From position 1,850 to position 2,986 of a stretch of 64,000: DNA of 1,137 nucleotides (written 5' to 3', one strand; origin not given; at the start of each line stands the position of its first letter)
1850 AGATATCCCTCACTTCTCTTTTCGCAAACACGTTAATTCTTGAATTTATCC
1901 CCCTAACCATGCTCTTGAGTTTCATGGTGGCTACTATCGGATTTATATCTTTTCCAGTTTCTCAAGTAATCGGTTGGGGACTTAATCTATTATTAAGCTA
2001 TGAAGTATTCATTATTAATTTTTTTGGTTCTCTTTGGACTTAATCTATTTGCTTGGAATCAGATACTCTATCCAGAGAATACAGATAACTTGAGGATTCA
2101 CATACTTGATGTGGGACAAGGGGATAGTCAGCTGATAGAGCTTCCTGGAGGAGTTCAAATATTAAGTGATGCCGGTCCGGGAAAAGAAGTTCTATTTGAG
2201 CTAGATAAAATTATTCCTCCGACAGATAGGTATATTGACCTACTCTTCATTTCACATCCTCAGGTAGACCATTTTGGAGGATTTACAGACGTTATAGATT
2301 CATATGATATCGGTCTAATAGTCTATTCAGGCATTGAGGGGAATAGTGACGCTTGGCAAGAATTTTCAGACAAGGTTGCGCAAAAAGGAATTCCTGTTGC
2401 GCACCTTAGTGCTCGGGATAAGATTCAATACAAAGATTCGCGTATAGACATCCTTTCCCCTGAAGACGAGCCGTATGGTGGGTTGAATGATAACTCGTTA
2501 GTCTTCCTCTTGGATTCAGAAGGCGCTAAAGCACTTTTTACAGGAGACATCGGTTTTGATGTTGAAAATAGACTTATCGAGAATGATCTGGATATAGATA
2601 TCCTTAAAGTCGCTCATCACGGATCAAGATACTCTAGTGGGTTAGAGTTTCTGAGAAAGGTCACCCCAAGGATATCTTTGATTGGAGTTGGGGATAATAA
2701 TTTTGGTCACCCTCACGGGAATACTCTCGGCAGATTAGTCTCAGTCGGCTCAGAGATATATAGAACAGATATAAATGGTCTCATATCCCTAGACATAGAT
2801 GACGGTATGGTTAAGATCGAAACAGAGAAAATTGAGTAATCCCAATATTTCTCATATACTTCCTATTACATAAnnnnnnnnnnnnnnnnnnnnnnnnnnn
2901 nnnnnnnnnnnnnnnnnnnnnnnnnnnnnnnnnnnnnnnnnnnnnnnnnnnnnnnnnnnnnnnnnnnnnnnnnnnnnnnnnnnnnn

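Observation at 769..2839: ComEC encoded as two overlapping ORFs (competence domain / MBL domain)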

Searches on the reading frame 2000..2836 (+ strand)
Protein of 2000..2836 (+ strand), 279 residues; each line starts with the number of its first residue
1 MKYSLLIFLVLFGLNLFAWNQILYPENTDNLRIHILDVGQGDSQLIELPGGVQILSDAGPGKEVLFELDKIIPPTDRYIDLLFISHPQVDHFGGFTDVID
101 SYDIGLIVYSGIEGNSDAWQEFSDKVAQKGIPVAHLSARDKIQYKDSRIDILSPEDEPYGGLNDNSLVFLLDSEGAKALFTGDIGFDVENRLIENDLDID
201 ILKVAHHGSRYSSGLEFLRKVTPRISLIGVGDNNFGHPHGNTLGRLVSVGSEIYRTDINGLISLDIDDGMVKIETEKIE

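Call 4: search_protein_families(library=pfam, proteins=[window:2000-2836:+], max_evalue=0.01)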
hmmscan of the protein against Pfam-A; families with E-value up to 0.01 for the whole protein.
window:2000-2836:+ (279 aa): 3 families
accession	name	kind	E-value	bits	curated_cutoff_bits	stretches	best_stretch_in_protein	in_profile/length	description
PF00753.33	Lactamase_B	-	1e-12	48.9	22.7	1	37-228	2-192/196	Metallo-beta-lactamase superfamily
PF12706.13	Lactamase_B_2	-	9.8e-05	22.5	27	1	54-187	3-147/200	Beta-lactamase superfamily domain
PF13483.12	Lactamase_B_3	-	0.0087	16.5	24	0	45-217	11-143/160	Beta-lactamase superfamily domain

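Call 5: find_homologous_proteins(query=window:2000-2836:+)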
Query window:2000-2836:+ (279 aa): 1890 proteins with E <= 0.001 among 2805 candidates; the best 120 are listed.
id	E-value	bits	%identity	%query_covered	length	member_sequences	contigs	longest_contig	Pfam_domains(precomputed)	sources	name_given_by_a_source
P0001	2.8e-178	610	99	100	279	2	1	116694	PF00753.34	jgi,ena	-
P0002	8.7e-93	330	56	98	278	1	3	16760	PF12706.14,PF00753.34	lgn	-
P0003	1.5e-90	322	56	98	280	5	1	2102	PF12706.14,PF25281.1,PF00753.34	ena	-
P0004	2.2e-90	322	54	99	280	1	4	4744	PF12706.14,PF25281.1,PF00753.34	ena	-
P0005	2.3e-89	318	56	99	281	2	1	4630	PF12706.14,PF00753.34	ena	-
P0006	3.0e-89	318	55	98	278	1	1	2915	PF12706.14,PF25281.1,PF00753.34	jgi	-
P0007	2.3e-88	315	56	99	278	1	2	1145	PF12706.14,PF00753.34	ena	-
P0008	6.3e-88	314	51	99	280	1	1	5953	PF12706.14,PF00753.34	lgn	-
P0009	1.3e-87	313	54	99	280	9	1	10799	PF12706.14,PF00753.34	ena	-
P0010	4.0e-87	311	55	99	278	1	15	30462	PF12706.14,PF00753.34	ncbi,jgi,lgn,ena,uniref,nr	ncbi:MAG: hypothetical protein A3G58_00150 [Candidatus Colwellbacteria bacterium RIFCSPLOWO2_12_FULL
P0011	5.8e-87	311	53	99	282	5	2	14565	PF12706.14,PF00753.34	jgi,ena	-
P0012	7.0e-87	310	53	99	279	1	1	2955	PF12706.14,PF00753.34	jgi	jgi:competence protein ComEC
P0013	8.1e-87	310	54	98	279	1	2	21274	PF12706.14,PF25281.1,PF00753.34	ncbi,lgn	-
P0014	1.6e-86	309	54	98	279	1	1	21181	PF12706.14,PF00753.34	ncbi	-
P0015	1.7e-86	309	55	99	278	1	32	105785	PF12706.14,PF00753.34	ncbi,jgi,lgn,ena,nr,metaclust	ncbi:MAG: hypothetical protein A3C03_01520 [Candidatus Colwellbacteria bacterium RIFCSPHIGHO2_02_FUL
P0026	2.2e-85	305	52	99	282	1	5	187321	PF12706.14,PF00753.34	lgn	-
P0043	5.1e-83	298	51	99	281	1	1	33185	PF12706.14,PF25281.1,PF00753.34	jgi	jgi:competence protein ComEC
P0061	1.5e-79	286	50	98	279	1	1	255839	PF12706.14,PF23023.2,PF00753.34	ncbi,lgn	ncbi:MAG: MBL fold metallo-hydrolase [Candidatus Colwellbacteria bacterium]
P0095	1.7e-75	273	49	94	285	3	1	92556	PF12706.14,PF25281.1,PF00753.34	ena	-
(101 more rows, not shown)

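Call 7: find_encoding_contigs(protein=P0001, flank=4000, max_places=4)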
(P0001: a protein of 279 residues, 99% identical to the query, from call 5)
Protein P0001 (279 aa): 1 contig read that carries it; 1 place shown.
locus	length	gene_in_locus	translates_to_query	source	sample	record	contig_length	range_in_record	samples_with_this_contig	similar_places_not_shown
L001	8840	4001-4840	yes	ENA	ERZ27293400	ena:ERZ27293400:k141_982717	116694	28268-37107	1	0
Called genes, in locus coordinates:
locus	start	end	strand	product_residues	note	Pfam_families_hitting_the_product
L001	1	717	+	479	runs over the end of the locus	PF01935:DUF87 (weak), PF02534:T4SS-DNA_transf, PF10412:TrwB_AAD_bind, PF12696:TraG-D_C (weak)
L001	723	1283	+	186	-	PF08207:EFP_N, PF01132:EFP (faint), PF09285:Elong-fact-P_C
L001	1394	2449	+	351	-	PF02540:NAD_synthase (weak), PF02568:ThiI (weak), PF03054:tRNA_Me_trans, PF06508:QueC (weak), PF24167:DUF7411 (weak), PF20259:tRNA_Me_trans_M, PF20258:tRNA_Me_trans_C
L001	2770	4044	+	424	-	PF13567:DUF4131, PF03772:Competence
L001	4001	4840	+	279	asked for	PF00753:Lactamase_B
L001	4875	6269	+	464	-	PF01336:tRNA_anti-codon, PF00152:tRNA-synt_2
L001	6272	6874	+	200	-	PF00334:NDK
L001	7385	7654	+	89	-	-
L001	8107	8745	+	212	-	PF02163:Peptidase_M50 (weak)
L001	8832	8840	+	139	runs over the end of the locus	PF00164:Ribosom_S12_S23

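Call 8: find_encoding_contigs(protein=P0015, flank=4000, max_places=3)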
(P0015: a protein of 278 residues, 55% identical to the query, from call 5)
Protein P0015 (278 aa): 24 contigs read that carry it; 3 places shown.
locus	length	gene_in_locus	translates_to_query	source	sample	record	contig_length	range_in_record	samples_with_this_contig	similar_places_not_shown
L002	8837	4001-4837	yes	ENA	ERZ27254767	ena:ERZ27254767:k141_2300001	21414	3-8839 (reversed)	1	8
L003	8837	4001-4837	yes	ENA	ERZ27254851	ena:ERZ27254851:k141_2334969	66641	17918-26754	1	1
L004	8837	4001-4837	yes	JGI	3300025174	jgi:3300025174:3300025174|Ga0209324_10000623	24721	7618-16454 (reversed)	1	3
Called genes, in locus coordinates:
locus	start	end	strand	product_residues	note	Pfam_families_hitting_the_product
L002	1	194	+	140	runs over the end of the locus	-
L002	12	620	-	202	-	PF00702:Hydrolase, PF13419:HAD_2 (weak)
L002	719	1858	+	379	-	PF02540:NAD_synthase, PF02568:ThiI (faint), PF03054:tRNA_Me_trans, PF06508:QueC (weak), PF24167:DUF7411 (weak), PF20259:tRNA_Me_trans_M, PF20258:tRNA_Me_trans_C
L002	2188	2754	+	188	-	PF01923:Cob_adeno_trans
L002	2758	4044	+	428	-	PF13567:DUF4131, PF03772:Competence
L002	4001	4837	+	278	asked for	PF00753:Lactamase_B, PF12706:Lactamase_B_2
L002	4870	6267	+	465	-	PF01336:tRNA_anti-codon, PF00152:tRNA-synt_2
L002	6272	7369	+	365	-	PF13207:AAA_17 (weak), PF00406:ADK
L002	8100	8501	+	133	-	-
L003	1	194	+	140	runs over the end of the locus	-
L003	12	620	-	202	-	PF00702:Hydrolase, PF13419:HAD_2 (weak)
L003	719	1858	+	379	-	PF02540:NAD_synthase, PF02568:ThiI (faint), PF03054:tRNA_Me_trans, PF06508:QueC (weak), PF24167:DUF7411 (weak), PF20259:tRNA_Me_trans_M, PF20258:tRNA_Me_trans_C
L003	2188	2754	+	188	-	PF01923:Cob_adeno_trans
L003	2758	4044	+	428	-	PF13567:DUF4131, PF03772:Competence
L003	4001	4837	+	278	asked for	PF00753:Lactamase_B, PF12706:Lactamase_B_2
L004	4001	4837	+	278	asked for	PF00753:Lactamase_B, PF12706:Lactamase_B_2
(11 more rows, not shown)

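Call 10: find_related_loci(query=A1, collection=genome_contigs, flank=3000)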
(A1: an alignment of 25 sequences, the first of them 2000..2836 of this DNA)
Query A1 (279 aa) in genome_contigs; peptide patterns used: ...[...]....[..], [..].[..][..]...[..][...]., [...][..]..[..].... (x = any residue, [..] = any of these).
600 stretches matched a pattern (row limit reached: there are more); 595 encode a relative of the query (tblastn E <= 1e-3); the best 80 are kept; 80 distinct loci.
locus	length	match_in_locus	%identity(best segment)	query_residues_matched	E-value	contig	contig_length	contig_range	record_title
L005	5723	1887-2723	51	1-277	2e-86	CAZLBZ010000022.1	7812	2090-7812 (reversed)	MAG TPA_asm: uncultured Candidatus Saccharibacteria bacterium isolate SRP214966_co4_479 genome assembly, contig: NODE_11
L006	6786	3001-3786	50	6-264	2e-82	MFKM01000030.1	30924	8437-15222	MAG: Candidatus Jorgensenbacteria bacterium RIFCSPLOWO2_12_FULL_42_11 rifcsplowo2_12_scaffold_5472, whole genome shotgun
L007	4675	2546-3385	43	10-277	1e-66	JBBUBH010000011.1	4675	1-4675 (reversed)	MAG: Patescibacteria group bacterium isolate H52-bin061_1 H52_bin061_1_000000000011, whole genome shotgun sequence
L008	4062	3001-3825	41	3-273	1e-63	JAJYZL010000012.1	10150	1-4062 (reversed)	MAG: bacterium isolate FK5.bin19 NODE_10620_length_10150_cov_0.934451, whole genome shotgun sequence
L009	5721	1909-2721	41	7-273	4e-62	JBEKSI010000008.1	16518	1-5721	MAG: Minisyncoccia bacterium isolate SPRUCE 530 SPRUCE_530_8, whole genome shotgun sequence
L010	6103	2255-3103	42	2-277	5e-62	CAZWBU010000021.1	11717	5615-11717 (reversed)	MAG TPA_asm: uncultured Candidatus Saccharibacteria bacterium isolate SRP119689_co1_331 genome assembly, contig: NODE_82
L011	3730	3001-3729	43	2-237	2e-61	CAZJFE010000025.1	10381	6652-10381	MAG TPA_asm: uncultured Candidatus Saccharibacteria bacterium isolate SRP178908_co1_164 genome assembly, contig: NODE_48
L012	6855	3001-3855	40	1-276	1e-53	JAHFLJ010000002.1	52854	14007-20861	MAG: Candidatus Liptonbacteria bacterium isolate nzgw430 NODE_194_length_52855_cov_5.449975, whole genome shotgun sequen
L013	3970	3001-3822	38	3-272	2e-52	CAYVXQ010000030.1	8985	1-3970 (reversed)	MAG TPA_asm: uncultured Candidatus Saccharibacteria bacterium isolate binchicken_co387_140 genome assembly, contig: NODE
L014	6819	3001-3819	37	6-271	4e-52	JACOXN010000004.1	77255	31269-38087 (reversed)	MAG: Candidatus Giovannonibacteria bacterium isolate NC_groundwater_154_Ag_S-0.1um_46_13 S4_GD2017_2_S1_scaffold_149, wh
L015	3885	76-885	37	2-264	6e-50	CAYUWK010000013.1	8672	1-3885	MAG TPA_asm: uncultured Candidatus Saccharibacteria bacterium isolate binchicken_co181_470 genome assembly, contig: NODE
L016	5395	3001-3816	35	1-277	3e-49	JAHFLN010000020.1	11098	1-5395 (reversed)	MAG: Candidatus Harrisonbacteria bacterium isolate nzgw434 NODE_4228_length_11099_cov_4.479596, whole genome shotgun seq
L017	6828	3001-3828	37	2-269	3e-47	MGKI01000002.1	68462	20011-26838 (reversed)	MAG: Candidatus Yanofskybacteria bacterium RIFCSPLOWO2_01_FULL_42_49 rifcsplowo2_01_scaffold_2376, whole genome shotgun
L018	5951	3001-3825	36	2-267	2e-47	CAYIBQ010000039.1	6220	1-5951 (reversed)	MAG TPA_asm: uncultured Candidatus Saccharibacteria bacterium isolate ERP119705_co1_646 genome assembly, contig: NODE_20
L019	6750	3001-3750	36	31-273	6e-47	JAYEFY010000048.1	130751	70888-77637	MAG: Patescibacteria group bacterium isolate MAG260 MAG260_48, whole genome shotgun sequence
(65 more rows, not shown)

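Call 21: search_solved_structures(query=window:2000-2836:+, max_evalue=0.001, show_alignments=1)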
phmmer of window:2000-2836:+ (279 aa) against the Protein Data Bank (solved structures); distinct sequences matched with E-value up to 0.001: 7.
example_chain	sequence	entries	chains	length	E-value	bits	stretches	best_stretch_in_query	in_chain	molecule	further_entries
9ic4_A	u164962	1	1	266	3.1e-29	106.3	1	29-268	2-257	Competence protein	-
30bt_A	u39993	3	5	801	3.5e-28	102.8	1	22-274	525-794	Beta-lactamase-like domain | ComEC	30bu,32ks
9vc6_A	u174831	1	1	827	7.4e-27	98.5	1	78-271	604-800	Competence protein ComEC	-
9vc9_A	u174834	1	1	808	1.7e-11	48.1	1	24-276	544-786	Dna internalization-related competence protein rec2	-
9vcf_A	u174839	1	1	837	6.1e-11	46.3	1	25-264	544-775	DNA internalization-related competence protein ComEC/Rec2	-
9vcb_A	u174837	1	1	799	6.6e-11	46.2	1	25-264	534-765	DNA internalization-related competence protein ComEC/Rec2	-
7l0b_A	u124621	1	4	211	0.00024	24.6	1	31-137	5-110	Hydroxyacylglutathione hydrolase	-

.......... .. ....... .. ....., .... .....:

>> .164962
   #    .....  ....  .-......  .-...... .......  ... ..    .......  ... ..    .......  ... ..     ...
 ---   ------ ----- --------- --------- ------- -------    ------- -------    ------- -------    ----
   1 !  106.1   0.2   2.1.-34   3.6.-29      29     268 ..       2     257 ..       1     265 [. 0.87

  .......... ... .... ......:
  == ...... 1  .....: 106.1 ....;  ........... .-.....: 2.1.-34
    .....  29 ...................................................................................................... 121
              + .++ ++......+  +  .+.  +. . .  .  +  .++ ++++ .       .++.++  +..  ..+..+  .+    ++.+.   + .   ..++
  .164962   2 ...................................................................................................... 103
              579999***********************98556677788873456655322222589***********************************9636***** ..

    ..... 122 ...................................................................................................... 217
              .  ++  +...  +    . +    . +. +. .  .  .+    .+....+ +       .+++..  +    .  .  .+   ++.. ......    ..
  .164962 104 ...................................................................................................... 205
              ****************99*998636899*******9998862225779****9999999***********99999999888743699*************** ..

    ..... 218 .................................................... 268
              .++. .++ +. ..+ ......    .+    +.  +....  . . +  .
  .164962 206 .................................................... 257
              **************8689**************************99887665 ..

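Call 23: search_protein_families(library=ncbifam, proteins=[window:2000-2836:+], max_evalue=0.01)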
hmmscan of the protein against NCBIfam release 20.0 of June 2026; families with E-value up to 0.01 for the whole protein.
window:2000-2836:+ (279 aa): 5 families
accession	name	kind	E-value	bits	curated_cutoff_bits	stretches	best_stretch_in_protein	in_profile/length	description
TIGR00361.1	ComEC_Rec2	equivalog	1.3e-28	99.6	190.05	1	9-260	418-663/663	DNA internalization-related competence protein ComEC/Rec2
NF008580.0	PRK11539.1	equivalog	7.9e-17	60.9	969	1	19-274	491-736/758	ComEC family protein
NF049846.1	blaAHM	exception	5e-16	58.5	590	1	26-234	58-266/304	AHM family subclass B3-like metallo-beta-lactamase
NF041809.1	Avs1a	equivalog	1.6e-09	37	420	1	162-255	251-350/387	AVAST type 1 anti-phage system MBL fold metallo-hydrolase Avs1a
NF058524.1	6A-MBL_enzyme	equivalog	5.3e-05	22.5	220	0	38-98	4-76/346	anti-phage 6A-MBL system MBL-fold protein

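Call 30: find_related_loci(query=window:2000-2836:+, collection=metagenome_contigs, flank=2500)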
Query window:2000-2836:+ (279 aa) in metagenome_contigs; peptide patterns used: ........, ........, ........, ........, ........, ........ (x = any residue, [..] = any of these).
119 stretches matched a pattern; 6 encode a relative of the query (tblastn E <= 1e-3); 6 distinct loci.
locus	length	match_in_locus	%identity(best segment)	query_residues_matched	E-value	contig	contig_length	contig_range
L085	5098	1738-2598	43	1-277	2e-72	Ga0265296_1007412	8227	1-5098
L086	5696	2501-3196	45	30-257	2e-59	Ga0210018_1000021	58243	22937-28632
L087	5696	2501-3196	45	30-257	2e-59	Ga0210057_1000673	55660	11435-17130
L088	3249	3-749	40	36-273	5e-52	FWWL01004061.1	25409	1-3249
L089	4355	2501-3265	32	3-260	1e-34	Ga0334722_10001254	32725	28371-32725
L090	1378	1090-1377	45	10-104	3e-21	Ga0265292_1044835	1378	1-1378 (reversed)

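Call 31: find_encoding_contigs(protein=P0026, flank=2500, max_places=1)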
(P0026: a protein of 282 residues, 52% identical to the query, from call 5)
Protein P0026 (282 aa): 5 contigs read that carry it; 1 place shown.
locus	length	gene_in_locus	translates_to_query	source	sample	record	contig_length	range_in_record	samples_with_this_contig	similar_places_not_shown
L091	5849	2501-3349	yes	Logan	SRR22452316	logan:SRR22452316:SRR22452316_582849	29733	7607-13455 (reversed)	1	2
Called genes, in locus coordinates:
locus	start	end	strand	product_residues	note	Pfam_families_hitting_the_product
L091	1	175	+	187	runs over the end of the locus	PF08207:EFP_N, PF01132:EFP (weak), PF09285:Elong-fact-P_C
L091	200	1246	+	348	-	PF02540:NAD_synthase (weak), PF02568:ThiI (faint), PF03054:tRNA_Me_trans, PF06508:QueC (weak), PF20259:tRNA_Me_trans_M, PF20258:tRNA_Me_trans_C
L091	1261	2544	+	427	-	PF13567:DUF4131 (weak), PF03772:Competence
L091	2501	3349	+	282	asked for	PF00753:Lactamase_B, PF12706:Lactamase_B_2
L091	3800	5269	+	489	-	PF01336:tRNA_anti-codon, PF00152:tRNA-synt_2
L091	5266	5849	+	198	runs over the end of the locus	PF00334:NDK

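Call 32: find_encoding_contigs(protein=P0061, flank=2500, max_places=1)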
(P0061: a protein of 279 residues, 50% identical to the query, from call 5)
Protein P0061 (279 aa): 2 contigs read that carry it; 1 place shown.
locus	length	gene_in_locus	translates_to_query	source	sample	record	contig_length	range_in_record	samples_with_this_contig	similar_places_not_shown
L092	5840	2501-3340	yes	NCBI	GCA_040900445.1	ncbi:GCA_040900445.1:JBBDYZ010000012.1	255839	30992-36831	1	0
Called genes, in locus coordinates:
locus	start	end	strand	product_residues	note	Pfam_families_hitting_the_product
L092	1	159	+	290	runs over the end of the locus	PF02661:Fic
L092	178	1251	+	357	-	PF02540:NAD_synthase (weak), PF03054:tRNA_Me_trans, PF06508:QueC (weak), PF24167:DUF7411 (weak), PF20259:tRNA_Me_trans_M, PF20258:tRNA_Me_trans_C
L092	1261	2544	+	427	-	PF13567:DUF4131, PF03772:Competence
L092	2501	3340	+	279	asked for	PF00753:Lactamase_B, PF23023:Anti-Pycsar_Apyc1 (faint), PF12706:Lactamase_B_2 (weak)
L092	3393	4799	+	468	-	PF01336:tRNA_anti-codon, PF00152:tRNA-synt_2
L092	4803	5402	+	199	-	PF00334:NDK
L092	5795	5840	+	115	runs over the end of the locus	-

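Call 33: find_encoding_contigs(protein=P0043, flank=2500, max_places=1)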
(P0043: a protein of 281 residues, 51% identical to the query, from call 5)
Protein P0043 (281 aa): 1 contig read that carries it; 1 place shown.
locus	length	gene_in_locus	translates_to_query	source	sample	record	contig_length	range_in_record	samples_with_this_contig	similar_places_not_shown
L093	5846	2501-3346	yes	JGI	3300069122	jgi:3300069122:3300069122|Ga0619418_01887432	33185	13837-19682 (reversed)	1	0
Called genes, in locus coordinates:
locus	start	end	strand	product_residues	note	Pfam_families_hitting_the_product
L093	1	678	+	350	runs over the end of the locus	PF02540:NAD_synthase (faint), PF03054:tRNA_Me_trans, PF24167:DUF7411 (weak), PF20259:tRNA_Me_trans_M, PF20258:tRNA_Me_trans_C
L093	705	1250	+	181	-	PF01923:Cob_adeno_trans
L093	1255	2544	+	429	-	PF03772:Competence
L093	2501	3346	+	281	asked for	PF25281:MBL_MAP1B (weak), PF00753:Lactamase_B (weak), PF12706:Lactamase_B_2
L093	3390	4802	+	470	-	PF01336:tRNA_anti-codon, PF00152:tRNA-synt_2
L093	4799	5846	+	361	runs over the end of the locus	PF00406:ADK (faint)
